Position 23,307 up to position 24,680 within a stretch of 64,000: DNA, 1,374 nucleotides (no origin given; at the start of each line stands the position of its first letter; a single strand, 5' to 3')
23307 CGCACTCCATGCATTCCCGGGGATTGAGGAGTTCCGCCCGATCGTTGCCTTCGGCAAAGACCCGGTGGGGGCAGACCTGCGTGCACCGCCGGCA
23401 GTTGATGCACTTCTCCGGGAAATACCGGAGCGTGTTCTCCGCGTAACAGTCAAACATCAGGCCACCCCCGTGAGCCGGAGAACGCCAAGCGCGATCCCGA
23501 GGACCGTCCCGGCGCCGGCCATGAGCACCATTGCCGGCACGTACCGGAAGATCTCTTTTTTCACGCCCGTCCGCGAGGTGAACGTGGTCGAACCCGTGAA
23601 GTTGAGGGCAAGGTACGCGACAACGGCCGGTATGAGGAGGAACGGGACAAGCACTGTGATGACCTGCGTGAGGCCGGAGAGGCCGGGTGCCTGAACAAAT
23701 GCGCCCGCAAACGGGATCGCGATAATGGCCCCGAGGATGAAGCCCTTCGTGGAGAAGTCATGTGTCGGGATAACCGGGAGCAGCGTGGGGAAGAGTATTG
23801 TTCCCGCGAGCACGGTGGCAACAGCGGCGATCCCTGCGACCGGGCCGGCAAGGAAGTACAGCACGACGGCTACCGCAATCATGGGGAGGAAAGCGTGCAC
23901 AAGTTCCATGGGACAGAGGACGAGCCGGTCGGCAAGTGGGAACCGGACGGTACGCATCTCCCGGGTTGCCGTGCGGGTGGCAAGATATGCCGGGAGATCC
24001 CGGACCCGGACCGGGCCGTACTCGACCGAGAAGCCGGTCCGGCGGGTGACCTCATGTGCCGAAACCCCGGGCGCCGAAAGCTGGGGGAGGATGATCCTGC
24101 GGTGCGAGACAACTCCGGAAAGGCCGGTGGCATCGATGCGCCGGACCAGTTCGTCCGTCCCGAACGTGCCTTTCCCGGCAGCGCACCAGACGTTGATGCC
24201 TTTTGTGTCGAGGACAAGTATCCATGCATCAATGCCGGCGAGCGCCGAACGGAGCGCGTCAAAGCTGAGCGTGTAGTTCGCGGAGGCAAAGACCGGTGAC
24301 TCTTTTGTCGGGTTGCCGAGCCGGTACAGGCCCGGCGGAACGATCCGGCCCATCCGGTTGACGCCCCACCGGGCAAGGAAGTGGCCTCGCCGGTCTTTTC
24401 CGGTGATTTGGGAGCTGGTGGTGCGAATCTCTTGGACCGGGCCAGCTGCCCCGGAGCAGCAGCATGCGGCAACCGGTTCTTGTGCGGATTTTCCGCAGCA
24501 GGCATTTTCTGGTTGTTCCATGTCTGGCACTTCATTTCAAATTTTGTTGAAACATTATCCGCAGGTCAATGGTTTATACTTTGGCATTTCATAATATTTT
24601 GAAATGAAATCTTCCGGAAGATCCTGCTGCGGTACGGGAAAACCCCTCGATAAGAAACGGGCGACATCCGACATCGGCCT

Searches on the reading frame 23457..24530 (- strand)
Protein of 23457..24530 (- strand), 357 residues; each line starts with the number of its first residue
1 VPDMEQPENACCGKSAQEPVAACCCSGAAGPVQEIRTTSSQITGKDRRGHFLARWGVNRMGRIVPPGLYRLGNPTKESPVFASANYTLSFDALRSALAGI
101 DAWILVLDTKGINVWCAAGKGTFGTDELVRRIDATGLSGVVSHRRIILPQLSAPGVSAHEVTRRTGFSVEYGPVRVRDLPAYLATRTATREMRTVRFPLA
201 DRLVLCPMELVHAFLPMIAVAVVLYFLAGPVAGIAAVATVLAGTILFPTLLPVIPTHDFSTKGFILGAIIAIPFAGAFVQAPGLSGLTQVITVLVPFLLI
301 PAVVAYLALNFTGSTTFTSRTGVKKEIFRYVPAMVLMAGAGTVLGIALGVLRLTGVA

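Call 53: search_protein_families(library=pfam, proteins=[window:23457-24530:-])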
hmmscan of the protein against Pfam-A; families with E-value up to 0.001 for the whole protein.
window:23457-24530:- (357 aa): 1 family
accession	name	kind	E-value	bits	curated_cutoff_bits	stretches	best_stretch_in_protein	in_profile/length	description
PF03599.22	CdhD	-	6.1e-13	48.7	24.8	1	65-174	269-378/387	CO dehydrogenase/acetyl-CoA synthase delta subunit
